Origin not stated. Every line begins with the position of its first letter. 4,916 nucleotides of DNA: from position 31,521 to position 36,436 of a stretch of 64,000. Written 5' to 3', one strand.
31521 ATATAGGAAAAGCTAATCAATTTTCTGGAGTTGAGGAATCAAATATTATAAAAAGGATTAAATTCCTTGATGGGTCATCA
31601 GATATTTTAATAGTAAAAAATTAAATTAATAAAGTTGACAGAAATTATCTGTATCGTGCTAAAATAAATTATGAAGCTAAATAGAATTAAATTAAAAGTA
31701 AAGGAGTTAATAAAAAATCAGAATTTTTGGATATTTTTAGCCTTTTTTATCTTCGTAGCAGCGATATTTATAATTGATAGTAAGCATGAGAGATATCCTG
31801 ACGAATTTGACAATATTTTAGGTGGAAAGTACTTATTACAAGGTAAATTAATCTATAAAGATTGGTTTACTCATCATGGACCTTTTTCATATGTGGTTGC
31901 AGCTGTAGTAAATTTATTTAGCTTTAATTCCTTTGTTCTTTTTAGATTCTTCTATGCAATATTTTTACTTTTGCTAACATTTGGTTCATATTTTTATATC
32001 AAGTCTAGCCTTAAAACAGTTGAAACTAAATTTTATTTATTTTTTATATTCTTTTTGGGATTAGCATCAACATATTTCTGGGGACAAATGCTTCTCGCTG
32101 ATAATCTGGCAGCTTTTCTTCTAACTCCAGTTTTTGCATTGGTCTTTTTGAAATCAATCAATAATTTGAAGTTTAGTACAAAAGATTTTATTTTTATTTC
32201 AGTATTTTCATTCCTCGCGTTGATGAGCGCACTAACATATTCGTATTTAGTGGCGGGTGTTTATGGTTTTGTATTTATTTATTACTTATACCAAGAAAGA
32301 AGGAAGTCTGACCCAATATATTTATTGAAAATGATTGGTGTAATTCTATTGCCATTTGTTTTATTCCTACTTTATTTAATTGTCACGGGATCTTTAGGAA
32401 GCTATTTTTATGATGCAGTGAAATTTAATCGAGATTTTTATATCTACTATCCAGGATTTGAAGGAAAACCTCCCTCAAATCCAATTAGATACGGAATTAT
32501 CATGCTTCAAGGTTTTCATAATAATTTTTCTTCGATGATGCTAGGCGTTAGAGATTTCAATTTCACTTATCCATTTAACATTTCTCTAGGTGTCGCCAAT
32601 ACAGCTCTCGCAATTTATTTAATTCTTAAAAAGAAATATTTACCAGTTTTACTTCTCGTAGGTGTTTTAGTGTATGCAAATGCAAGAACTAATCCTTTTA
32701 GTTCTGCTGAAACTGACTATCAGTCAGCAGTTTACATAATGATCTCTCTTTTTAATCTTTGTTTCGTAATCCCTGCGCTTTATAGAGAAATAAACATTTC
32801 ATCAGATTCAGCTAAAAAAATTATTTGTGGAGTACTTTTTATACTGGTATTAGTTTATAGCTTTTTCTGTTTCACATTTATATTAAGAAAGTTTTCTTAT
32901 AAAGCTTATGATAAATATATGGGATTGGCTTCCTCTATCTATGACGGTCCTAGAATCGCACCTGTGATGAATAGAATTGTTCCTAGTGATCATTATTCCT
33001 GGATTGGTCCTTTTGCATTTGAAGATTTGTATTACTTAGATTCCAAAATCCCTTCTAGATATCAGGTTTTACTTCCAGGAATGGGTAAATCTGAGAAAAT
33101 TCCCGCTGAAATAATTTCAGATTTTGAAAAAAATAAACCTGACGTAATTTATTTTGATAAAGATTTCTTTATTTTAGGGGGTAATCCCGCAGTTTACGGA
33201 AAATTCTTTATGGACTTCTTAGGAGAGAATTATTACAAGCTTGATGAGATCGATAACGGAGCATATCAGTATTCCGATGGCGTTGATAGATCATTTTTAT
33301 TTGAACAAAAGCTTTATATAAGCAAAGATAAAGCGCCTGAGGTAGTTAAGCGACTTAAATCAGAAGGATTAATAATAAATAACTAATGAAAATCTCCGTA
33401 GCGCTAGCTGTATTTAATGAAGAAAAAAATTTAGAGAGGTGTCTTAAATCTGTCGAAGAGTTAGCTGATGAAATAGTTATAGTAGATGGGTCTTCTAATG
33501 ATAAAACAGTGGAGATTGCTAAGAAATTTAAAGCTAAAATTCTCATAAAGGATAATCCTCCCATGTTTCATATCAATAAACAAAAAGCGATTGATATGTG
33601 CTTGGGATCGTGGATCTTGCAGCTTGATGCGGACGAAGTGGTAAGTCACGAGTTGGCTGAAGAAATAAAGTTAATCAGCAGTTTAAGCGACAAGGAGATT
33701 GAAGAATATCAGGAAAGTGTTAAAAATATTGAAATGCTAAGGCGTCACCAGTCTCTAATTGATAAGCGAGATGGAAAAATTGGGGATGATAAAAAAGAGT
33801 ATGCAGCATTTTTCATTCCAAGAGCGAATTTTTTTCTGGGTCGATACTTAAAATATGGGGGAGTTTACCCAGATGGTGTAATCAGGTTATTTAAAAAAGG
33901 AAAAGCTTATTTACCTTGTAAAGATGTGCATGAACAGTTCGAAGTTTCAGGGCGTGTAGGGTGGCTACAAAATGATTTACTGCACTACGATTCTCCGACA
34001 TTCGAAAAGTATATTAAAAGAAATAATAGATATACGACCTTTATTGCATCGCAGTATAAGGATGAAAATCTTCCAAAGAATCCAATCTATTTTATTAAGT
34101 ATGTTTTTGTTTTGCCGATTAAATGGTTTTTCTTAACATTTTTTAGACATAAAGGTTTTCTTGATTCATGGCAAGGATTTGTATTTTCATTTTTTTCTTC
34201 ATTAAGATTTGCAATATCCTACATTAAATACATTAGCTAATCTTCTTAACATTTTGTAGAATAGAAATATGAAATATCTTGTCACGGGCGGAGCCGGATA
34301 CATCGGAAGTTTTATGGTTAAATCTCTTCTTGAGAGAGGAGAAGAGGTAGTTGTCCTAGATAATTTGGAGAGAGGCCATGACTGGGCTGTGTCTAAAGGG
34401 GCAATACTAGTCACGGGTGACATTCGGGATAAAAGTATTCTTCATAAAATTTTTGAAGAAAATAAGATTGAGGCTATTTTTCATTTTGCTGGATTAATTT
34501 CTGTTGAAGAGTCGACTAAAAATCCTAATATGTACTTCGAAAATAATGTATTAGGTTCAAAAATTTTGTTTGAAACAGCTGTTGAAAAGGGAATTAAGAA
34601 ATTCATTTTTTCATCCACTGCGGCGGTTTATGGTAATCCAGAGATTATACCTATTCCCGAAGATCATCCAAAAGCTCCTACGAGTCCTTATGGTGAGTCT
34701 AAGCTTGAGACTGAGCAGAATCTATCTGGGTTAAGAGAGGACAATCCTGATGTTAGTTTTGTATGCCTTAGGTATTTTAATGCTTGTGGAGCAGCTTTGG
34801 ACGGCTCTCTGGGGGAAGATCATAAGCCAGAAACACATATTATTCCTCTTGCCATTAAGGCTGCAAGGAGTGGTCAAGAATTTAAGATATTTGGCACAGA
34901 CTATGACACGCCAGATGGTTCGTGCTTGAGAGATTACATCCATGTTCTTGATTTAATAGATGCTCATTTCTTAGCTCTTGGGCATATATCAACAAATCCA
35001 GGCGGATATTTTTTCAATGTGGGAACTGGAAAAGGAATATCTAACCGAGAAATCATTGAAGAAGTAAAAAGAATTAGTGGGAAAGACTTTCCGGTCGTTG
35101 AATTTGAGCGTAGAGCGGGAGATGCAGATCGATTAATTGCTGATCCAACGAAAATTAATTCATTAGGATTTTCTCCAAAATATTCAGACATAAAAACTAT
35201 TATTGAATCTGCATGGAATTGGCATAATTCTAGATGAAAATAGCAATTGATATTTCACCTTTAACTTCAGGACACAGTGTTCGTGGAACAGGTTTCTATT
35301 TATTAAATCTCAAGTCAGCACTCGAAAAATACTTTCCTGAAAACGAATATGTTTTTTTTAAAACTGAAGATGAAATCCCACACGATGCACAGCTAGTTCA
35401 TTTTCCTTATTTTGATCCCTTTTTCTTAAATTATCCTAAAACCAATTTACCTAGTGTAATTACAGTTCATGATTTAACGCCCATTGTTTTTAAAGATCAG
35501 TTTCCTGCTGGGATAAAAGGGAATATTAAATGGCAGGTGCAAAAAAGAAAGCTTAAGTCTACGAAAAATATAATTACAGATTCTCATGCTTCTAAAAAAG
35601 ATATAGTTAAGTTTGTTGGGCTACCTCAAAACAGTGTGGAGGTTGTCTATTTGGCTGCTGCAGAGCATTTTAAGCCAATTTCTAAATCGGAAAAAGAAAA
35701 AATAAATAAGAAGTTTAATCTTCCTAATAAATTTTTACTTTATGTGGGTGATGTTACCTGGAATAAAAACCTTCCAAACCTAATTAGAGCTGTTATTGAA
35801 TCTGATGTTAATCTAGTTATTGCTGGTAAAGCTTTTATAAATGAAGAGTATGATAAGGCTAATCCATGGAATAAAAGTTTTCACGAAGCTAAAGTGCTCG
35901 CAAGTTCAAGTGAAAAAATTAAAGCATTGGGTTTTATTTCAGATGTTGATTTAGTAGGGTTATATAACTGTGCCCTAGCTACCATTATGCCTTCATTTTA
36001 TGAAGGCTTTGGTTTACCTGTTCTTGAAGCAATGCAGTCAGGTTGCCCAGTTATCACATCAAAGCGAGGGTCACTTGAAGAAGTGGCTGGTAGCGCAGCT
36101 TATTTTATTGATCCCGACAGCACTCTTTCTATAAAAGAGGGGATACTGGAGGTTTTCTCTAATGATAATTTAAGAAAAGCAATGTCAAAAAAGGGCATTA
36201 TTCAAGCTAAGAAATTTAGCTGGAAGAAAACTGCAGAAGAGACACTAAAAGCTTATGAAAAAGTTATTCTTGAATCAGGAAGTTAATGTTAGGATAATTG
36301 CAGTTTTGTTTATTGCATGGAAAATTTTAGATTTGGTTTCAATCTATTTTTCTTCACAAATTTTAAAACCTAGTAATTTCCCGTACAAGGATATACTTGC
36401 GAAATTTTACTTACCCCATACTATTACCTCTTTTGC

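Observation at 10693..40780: Four polyprenyl-phosphate-sugar synthase (GT2) → GT-C modules imply extracytoplasmic glycosylation from lipid-linked monosaccharides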

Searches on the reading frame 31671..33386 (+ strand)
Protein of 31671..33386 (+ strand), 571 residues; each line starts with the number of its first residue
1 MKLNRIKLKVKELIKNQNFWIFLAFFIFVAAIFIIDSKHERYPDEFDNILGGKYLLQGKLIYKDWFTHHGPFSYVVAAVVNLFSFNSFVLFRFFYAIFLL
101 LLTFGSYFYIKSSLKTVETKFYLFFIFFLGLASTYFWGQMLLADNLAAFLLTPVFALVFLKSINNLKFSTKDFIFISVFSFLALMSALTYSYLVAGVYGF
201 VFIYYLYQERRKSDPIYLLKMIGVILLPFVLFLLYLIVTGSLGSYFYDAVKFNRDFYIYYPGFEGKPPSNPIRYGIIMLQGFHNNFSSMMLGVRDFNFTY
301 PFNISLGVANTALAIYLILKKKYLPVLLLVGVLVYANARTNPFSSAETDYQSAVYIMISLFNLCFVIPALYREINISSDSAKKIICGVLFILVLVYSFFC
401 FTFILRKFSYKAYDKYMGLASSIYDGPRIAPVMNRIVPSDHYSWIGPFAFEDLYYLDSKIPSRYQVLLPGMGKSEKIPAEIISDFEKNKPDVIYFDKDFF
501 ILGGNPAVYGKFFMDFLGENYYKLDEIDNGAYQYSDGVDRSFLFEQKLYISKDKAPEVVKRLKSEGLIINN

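Call 5: search_protein_families(library=pfam, proteins=[window:31671-33386:+], max_evalue=0.01)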
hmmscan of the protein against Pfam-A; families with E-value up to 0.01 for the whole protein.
window:31671-33386:+ (571 aa): 0 families

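Call 15: search_protein_families(library=pfam, proteins=[window:31671-33386:+], max_evalue=5)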
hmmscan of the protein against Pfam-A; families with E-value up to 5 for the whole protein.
window:31671-33386:+ (571 aa): 2 families
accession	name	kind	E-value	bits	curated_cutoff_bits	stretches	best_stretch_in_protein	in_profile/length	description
PF21120.3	MCM_WH_arc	-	0.092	13.2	26.1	1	548-569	34-55/63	Archaeal MCM, winged-helix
PF13829.11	DUF4191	-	0.41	10.4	30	0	205-241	13-49/219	Domain of unknown function (DUF4191)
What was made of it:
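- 31671..33386 (+): GT-C-fold enzyme of a family with no Pfam model (571 aa); D44, E45 and D47 invariant after TM1. No Pfam hit (calls 5, 15).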

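Call 34: find_homologous_proteins(query=window:31671-33386:+, max_evalue=0.00001)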
Query window:31671-33386:+ (571 aa): 181 proteins with E <= 0.00001 among 8000 candidates; the best 120 are listed.
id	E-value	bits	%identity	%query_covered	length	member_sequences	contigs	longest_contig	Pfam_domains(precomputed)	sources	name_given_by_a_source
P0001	0.0e+0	1256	100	100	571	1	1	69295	-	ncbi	-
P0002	0.0e+0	1149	88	100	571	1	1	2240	-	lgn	-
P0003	0.0e+0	1068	82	100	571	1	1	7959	-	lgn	-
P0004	1.6e-294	997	77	100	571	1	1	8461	-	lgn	-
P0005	1.5e-245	835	64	100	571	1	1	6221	-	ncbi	-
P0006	1.5e-222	759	60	99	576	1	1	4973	-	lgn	-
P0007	4.1e-221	754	58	100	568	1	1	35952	-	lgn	-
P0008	4.9e-219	747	59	98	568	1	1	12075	-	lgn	-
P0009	3.0e-216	738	59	99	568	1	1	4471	-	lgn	-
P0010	2.4e-214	732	60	96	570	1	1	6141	-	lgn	-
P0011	5.6e-214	731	57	99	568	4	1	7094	-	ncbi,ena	ncbi:MAG: hypothetical protein AAB520_03940 [Patescibacteria group bacterium]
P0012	2.4e-210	719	55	99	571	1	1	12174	-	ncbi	-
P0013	1.9e-208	712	58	98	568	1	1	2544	-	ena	-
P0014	2.4e-207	709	56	99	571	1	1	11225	-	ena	-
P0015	5.3e-206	704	55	98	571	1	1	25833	-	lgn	-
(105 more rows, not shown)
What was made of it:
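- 31671..33386 (+): 181 homologues, all unannotated (call 34).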

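Call 37: find_encoding_contigs(protein=P0001, flank=10000, max_places=2)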
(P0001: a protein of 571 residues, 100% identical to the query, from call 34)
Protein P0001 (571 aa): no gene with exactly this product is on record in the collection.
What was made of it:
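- Tried and rejected: The look-up of P0001 returned nothing (call 37).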

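Call 45: predict_structure(alignment_id=A2)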
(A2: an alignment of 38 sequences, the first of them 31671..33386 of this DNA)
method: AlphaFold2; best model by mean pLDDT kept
length: 571 residues; sequences in the alignment: 38
mean_pLDDT: 90.9   pTM: 0.90
mean pLDDT of the five models: 90.9, 90.3, 90.3, 88.5, 87.7
residues with pLDDT >= 90: 414; 70-90: 133; 50-70: 22; < 50: 2
segments of 3 or more residues with pLDDT < 50: none
pLDDT, mean of each block of 10 residues (from residue 1): 79 87 94 86 89 95 91 95 88 94 96 91 96 91 95 98 94 98 94 96 89 86 96 96 93 75 61 87 90 88 94 97 96 87 72 94 98 94 97 96 92 80 72 94 94 94 93 92 97 94 87 96 92 89 93 96 94 84
secondary structure, 60 per line:
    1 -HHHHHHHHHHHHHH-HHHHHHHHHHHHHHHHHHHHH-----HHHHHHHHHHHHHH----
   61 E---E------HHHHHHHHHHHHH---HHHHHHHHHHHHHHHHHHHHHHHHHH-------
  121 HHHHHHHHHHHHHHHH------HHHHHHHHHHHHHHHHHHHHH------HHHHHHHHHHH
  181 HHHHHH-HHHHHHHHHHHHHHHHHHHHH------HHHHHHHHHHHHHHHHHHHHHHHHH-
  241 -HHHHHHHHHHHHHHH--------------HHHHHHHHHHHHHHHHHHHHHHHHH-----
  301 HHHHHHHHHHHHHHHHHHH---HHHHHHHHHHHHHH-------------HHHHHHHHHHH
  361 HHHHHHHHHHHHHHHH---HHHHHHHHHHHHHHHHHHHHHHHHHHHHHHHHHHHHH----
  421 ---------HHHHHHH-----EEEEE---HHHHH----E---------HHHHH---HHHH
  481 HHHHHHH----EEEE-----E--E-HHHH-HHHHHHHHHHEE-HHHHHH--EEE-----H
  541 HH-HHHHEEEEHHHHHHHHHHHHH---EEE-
elements in order: H2-15 H17-37 H43-56 H72-84 H88-113 H121-136 H143-163 H170-186 H188-208 H215-239 H242-256 H271-295 H301-319 H323-336 H350-376 H380-416 H430-436 E442-446 H450-454 H469-473 H477-487 E492-495 H506-509 H511-520 H524-529 E532-534 H544-547 E548-551 H552-564 E568-570
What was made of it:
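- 31671..33386 (+): AF2 pLDDT 90.9 (call 45).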

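Call 89: search_protein_families(library=ncbifam, proteins=[window:31671-33386:+], max_evalue=0.01)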
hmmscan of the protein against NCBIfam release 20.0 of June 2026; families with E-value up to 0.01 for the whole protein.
window:31671-33386:+ (571 aa): 0 families

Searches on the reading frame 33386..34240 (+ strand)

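Call 5: search_protein_families(library=pfam, proteins=[window:33386-34240:+], max_evalue=0.01)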
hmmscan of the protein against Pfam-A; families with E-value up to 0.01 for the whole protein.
window:33386-34240:+ (284 aa): 2 families
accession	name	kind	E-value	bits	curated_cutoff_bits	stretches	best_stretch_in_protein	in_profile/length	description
PF00535.33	Glycos_transf_2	-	6.1e-18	65.8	23.3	1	4-92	1-97/168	Glycosyl transferase family 2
PF13704.12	Glyco_tranf_2_4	-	9.8e-05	23.2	27.5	1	11-88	2-86/98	Glycosyl transferase family 2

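Call 10: search_protein_families(library=ncbifam, proteins=[window:33386-34240:+], max_evalue=0.001)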
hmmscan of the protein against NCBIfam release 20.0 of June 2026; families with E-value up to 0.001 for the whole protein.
window:33386-34240:+ (284 aa): 8 families
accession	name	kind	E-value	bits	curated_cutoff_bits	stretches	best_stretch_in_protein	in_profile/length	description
TIGR04195.1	S_glycosyl_SunS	equivalog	2.6e-11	43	350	1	3-97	59-154/421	SunS family peptide S-glycosyltransferase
TIGR04283.1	glyco_like_mftF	equivalog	5.1e-10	39.3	182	1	3-114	1-113/221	TIGR04283 family arsenosugar biosynthesis glycosyltransferase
NF007482.0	PRK10073.1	equivalog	4.9e-07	29.1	423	1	2-94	7-106/334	glycosyltransferase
NF010496.0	PRK13915.1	equivalog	7.7e-06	25.2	262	1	2-56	32-92/307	glucosyl-3-phosphoglycerate synthase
NF041391.1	DPhHxTase_Halo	equivalog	1.8e-05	23.8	375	1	9-86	3-81/213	dolichyl-phosphate hexose transferase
TIGR04182.1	glyco_TIGR04182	equivalog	4.6e-05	22.9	325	1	3-92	2-91/293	S-layer glycoprotein N-glycosyltransferase AglJ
NF038302.1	EPS_HpsE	equivalog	0.00014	20.9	300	1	2-85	2-98/307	hormogonium polysaccharide biosynthesis glycosyltransferase HpsE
NF050050.1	ProtGlycPglI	equivalog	0.00019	20.9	500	1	2-131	3-134/306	GalNAc(5)-diNAcBac-PP-undecaprenol beta-1,3-glucosyltransferase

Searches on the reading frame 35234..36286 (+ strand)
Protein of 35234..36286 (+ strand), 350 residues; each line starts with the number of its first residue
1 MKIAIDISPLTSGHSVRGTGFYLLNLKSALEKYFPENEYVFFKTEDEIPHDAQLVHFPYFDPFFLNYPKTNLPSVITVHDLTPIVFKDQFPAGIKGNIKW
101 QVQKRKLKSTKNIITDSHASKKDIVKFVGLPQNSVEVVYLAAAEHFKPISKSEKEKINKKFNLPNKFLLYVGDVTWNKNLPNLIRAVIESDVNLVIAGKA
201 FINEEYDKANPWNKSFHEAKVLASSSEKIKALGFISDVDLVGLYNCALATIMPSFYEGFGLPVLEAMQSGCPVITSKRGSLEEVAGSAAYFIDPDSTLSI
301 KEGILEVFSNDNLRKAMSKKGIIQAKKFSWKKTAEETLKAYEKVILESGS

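Call 6: search_protein_families(library=pfam, proteins=[window:35234-36286:+], max_evalue=0.01)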
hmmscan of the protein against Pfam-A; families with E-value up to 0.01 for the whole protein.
window:35234-36286:+ (350 aa): 5 families
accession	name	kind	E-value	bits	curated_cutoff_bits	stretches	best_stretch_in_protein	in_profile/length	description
PF00534.26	Glycos_transf_1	-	2.9e-28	99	26.4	1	154-321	4-169/172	Glycosyl transferases group 1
PF13692.12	Glyco_trans_1_4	-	1.9e-17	64.3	27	1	167-309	3-141/142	Glycosyl transferases group 1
PF13439.12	Glyco_transf_4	-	3.9e-07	30.7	28.5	1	50-139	71-163/170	Glycosyltransferase Family 4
PF20706.3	GT4-conflict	-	2.9e-06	27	26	1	229-278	263-313/385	Family 4 Glycosyltransferase in conflict systems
PF13524.12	Glyco_trans_1_2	-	5.9e-05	23.5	25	1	184-338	6-143/144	Glycosyl transferase-like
